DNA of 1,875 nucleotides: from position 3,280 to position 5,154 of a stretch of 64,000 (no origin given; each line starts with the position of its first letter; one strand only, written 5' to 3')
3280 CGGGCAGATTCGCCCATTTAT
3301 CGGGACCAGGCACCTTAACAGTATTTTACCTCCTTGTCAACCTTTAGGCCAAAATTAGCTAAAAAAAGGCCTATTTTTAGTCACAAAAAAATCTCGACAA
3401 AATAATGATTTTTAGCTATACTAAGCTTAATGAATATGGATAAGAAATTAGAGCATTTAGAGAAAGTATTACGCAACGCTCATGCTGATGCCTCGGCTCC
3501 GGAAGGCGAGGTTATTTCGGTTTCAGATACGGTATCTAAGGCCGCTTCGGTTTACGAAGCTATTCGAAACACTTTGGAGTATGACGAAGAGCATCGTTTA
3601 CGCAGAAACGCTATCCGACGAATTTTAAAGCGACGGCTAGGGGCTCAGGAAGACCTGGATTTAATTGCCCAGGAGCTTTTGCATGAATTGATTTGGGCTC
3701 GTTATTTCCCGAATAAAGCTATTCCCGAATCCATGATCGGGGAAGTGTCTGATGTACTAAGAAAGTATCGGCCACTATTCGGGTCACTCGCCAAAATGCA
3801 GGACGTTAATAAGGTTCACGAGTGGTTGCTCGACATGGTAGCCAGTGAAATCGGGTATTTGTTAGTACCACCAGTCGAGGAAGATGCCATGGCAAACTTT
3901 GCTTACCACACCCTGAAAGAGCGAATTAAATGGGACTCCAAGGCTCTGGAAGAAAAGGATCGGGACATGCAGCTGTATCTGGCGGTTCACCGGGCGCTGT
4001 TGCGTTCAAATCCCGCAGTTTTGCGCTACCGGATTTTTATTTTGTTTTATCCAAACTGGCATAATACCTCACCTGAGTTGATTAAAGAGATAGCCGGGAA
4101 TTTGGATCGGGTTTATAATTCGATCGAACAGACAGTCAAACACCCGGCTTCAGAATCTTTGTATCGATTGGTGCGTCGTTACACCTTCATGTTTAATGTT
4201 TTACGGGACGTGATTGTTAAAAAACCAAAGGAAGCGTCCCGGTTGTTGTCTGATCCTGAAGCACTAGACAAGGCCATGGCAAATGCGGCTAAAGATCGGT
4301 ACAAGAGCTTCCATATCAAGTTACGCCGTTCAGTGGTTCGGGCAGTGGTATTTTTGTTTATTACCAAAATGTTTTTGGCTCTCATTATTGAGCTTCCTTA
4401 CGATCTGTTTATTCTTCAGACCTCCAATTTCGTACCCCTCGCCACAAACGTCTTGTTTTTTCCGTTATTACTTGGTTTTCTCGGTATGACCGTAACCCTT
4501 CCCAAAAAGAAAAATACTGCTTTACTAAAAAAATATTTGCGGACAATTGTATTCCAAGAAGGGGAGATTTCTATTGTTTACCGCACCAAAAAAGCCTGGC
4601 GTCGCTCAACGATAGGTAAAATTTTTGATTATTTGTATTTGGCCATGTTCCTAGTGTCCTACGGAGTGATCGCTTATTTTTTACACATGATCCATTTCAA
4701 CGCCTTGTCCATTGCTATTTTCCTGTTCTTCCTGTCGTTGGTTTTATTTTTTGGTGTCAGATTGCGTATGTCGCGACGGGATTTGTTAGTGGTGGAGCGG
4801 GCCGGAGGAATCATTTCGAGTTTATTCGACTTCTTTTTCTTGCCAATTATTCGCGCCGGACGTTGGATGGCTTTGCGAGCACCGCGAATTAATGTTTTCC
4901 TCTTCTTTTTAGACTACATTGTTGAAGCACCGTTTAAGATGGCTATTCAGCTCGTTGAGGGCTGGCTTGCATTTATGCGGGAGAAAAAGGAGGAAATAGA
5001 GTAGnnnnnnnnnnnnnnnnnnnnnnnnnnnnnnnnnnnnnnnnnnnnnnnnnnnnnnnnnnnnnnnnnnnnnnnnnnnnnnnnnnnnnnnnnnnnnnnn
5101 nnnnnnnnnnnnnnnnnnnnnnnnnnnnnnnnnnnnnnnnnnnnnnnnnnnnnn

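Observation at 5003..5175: Conserved ~170-nt intergenic element with covarying helices, copy A: candidate novel cis-regulatory RNA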

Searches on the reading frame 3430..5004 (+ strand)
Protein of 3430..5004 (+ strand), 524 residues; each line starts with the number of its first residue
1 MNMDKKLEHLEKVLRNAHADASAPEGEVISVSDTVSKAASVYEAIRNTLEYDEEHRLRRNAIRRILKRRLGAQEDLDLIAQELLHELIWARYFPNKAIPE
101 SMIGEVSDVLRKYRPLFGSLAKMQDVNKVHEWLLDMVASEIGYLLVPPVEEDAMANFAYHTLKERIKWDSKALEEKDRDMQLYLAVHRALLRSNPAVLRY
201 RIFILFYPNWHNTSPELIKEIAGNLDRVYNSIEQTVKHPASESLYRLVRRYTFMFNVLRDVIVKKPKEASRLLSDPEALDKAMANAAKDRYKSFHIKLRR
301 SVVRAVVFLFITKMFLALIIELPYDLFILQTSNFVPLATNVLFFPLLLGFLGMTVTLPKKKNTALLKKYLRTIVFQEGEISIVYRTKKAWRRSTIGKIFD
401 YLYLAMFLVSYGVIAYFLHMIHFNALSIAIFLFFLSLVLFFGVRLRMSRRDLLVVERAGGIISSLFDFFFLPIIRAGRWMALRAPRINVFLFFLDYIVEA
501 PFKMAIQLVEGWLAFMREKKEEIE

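Call 13: search_protein_families(library=pfam, proteins=[window:3430-5004:+])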
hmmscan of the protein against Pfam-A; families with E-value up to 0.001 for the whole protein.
window:3430-5004:+ (524 aa): 0 families
